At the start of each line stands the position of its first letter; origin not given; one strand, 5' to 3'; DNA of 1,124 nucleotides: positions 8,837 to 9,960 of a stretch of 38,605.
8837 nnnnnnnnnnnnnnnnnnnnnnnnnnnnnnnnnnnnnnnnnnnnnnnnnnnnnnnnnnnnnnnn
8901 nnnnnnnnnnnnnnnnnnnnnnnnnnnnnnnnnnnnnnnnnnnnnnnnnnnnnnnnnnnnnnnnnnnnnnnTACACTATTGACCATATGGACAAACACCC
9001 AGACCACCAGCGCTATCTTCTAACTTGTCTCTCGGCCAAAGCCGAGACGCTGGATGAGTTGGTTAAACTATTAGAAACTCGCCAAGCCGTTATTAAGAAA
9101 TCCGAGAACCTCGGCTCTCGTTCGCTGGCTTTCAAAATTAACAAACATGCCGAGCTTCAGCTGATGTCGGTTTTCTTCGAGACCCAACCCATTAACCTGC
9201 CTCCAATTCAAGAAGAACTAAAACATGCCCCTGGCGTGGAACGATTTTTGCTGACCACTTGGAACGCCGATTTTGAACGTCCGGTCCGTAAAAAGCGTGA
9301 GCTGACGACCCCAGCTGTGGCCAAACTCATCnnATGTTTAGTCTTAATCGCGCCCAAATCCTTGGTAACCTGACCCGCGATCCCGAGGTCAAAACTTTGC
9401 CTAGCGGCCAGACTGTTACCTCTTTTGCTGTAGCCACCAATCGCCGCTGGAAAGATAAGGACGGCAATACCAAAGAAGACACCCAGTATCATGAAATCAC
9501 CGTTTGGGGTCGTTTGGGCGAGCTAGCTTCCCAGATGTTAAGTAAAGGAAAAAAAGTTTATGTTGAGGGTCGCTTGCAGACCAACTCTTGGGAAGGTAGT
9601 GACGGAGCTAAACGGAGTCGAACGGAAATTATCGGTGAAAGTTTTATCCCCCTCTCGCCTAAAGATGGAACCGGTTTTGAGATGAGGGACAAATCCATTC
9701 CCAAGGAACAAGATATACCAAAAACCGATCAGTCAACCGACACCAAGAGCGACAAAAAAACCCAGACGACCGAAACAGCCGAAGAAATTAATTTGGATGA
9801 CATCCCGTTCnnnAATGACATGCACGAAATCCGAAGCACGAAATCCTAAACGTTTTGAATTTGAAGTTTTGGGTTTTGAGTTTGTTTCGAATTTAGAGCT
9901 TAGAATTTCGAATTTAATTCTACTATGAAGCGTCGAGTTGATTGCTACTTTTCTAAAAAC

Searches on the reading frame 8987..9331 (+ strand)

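Call 67: search_protein_families(library=pfam, proteins=[window:8987-9331:+], max_evalue=0.001)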
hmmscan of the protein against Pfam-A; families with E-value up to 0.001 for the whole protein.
window:8987-9331:+ (115 aa): 1 family
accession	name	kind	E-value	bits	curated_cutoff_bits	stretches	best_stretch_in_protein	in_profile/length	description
PF01250.22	Ribosomal_S6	-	1.4e-08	35.2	27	1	18-89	17-88/90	Ribosomal protein S6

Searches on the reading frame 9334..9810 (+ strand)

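Call 67: search_protein_families(library=pfam, proteins=[window:9334-9810:+], max_evalue=0.001)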
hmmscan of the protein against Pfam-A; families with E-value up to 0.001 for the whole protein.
window:9334-9810:+ (159 aa): 1 family
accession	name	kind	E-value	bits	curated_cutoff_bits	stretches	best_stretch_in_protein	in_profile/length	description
PF00436.31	SSB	-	3.7e-35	120.6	26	1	4-104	1-101/104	Single-strand binding protein family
